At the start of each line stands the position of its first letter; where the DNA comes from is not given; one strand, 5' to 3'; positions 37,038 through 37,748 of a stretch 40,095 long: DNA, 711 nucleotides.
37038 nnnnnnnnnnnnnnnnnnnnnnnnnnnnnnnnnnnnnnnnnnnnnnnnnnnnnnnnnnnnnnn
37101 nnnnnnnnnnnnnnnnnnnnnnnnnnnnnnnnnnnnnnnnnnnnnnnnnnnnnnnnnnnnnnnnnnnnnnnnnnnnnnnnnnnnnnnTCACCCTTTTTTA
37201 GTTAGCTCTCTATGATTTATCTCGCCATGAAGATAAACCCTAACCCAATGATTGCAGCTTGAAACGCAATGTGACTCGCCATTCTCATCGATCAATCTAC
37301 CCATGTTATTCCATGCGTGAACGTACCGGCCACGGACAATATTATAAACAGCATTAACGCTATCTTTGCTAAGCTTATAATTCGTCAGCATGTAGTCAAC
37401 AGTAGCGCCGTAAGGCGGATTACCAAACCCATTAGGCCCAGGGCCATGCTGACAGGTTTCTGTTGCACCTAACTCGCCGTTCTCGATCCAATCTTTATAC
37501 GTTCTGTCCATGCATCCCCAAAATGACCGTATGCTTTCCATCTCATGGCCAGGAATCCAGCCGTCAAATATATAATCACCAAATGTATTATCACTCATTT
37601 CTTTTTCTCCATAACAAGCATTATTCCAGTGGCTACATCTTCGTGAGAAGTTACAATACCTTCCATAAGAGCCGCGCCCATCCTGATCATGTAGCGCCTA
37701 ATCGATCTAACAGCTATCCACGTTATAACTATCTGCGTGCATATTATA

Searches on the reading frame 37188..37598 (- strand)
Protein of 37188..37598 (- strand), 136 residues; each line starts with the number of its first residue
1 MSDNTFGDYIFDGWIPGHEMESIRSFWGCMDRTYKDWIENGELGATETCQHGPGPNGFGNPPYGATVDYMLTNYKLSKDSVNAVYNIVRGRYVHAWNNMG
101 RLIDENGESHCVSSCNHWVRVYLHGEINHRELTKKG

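Call 11: search_protein_families(library=phrogs, proteins=[window:37188-37598:-], max_evalue=0.01)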
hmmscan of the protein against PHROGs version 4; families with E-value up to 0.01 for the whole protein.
window:37188-37598:- (136 aa): 0 families

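Call 12: search_protein_families(library=pfam, proteins=[window:37188-37598:-], max_evalue=0.01)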
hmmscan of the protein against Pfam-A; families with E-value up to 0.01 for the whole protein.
window:37188-37598:- (136 aa): 0 families

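Call 13: find_related_loci(query=window:37188-37598:-, collection=viral_contigs, flank=4000)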
Query window:37188-37598:- (136 aa) in viral_contigs; peptide patterns used: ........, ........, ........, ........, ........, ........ (x = any residue, [..] = any of these).
No stretch of DNA in the collection matches any of the patterns.

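Call 15: search_dna_similar(query=window:37188-37598:-, collection=phages, mode=protein, max_evalue=0.001)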
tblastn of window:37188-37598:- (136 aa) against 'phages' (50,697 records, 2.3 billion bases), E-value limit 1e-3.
Records with a match: 2; places in all: 2; records where one place covers at least 80% of the query: 2.
Best place of each record, by identity: <60% 2.
By first word of the organism name: Shewanella 2.
By host as written in the record: - 2.
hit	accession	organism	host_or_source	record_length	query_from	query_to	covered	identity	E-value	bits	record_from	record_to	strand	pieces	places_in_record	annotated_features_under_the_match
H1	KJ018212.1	Shewanella sp. phage 1/41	Baltic Sea ice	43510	4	127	91%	55.6%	1e-31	123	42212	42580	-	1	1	hypothetical protein | helicase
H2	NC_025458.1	Shewanella sp. phage 1/41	Baltic Sea ice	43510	4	127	91%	55.6%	1e-31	123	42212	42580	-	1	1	hypothetical protein | helicase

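Call 17: get_annotated_region(hit=H2, flank=5000)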
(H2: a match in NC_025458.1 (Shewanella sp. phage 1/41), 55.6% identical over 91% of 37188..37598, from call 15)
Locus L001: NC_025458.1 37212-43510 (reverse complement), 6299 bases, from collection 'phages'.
description: Shewanella sp. phage 1/41, complete genome.
organism: Shewanella sp. phage 1/41 (NCBI taxid 1458861)
taxonomy: Viruses; Duplodnaviria; Heunggongvirae; Uroviricota; Caudoviricetes
host: -; source: Baltic Sea ice; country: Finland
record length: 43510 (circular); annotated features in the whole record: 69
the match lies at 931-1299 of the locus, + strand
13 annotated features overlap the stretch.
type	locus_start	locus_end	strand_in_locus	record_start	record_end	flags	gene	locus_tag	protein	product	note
CDS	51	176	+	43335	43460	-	-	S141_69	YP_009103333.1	hypothetical protein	-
CDS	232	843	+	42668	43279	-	-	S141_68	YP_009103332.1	single strand DNA binding protein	-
CDS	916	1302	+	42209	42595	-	-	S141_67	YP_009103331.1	hypothetical protein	-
CDS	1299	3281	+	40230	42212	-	-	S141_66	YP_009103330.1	helicase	-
CDS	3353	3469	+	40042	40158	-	-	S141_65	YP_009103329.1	hypothetical protein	-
CDS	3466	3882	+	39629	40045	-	-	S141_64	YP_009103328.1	holliday junction resolvase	-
CDS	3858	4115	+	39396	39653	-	-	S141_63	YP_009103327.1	hypothetical protein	-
CDS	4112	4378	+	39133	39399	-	-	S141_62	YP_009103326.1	transcriptional regulator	-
CDS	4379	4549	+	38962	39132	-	-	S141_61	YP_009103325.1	hypothetical protein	-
CDS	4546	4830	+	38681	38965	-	-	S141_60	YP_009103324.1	nucleoside 2-deoxyribosyltransferase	-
CDS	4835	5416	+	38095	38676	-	-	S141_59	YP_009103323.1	DNA methyltransferase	-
CDS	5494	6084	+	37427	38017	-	-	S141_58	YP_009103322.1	endonuclease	-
CDS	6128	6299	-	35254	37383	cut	-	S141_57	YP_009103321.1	hypothetical protein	-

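Call 19: find_encoding_contigs(protein=window:37188-37598:-, flank=5000, max_places=10)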
Protein window:37188-37598:- (136 aa): 3 contigs read that carry it; 1 place shown.
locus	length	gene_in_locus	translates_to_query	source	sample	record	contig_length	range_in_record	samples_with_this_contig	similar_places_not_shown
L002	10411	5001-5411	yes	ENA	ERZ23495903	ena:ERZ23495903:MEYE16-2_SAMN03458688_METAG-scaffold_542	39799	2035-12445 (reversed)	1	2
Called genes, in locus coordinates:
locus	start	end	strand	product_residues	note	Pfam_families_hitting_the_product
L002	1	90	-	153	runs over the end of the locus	-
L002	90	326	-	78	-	-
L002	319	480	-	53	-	-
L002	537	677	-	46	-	-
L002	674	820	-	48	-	-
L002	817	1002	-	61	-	-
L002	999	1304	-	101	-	-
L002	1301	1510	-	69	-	-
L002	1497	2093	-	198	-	PF05766:NinG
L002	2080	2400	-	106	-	-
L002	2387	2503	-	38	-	-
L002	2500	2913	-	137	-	-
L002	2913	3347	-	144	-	-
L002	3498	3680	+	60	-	-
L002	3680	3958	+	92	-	-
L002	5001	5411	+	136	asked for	-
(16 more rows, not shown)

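Call 22: find_homologous_proteins(query=window:37188-37598:-, max_evalue=0.00001)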
Query window:37188-37598:- (136 aa): 16 proteins with E <= 0.00001 among 19 candidates.
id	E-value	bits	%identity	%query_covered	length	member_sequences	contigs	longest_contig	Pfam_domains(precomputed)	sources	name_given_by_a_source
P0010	1.2e-93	329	100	100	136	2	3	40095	-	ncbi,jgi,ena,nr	ncbi:MAG: hypothetical protein JKY52_09170 [Flavobacteriales bacterium]|nr:hypothetical protein [Fla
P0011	2.6e-65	237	72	97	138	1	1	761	-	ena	-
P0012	2.5e-53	198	68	90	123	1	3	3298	-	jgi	jgi:hypothetical protein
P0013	6.0e-48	181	63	87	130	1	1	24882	-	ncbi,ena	-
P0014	2.0e-47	179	60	91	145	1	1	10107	-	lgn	-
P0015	2.8e-45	172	56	94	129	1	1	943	-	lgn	-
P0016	4.0e-44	168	54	89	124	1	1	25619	-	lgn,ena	-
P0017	3.9e-43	165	57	92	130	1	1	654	-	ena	-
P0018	7.4e-42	161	57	90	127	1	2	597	-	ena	-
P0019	1.0e-41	160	52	93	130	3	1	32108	-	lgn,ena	-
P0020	1.8e-40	156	57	89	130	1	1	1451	-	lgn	-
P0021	2.2e-39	153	53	87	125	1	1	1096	-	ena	-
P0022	1.7e-38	150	52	88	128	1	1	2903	-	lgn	-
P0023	1.9e-38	150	55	90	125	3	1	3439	-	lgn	-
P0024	1.1e-36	144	45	99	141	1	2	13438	-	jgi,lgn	jgi:hypothetical protein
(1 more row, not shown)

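Call 25: find_encoding_contigs(protein=P0013, flank=4000, max_places=3)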
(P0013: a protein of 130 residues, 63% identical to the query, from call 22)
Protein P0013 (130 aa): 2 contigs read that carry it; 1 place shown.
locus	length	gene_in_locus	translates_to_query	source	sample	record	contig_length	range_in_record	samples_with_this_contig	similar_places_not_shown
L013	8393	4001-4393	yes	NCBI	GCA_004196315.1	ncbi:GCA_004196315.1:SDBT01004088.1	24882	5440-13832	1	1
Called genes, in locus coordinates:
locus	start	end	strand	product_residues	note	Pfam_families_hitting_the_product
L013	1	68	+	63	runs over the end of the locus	-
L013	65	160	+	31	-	-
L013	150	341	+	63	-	-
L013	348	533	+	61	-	-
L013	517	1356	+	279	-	-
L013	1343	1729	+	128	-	-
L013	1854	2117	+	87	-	-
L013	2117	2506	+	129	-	-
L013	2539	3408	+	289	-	-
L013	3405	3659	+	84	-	-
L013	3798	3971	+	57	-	-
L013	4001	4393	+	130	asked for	-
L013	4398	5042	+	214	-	-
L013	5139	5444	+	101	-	PF05766:NinG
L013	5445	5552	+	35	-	-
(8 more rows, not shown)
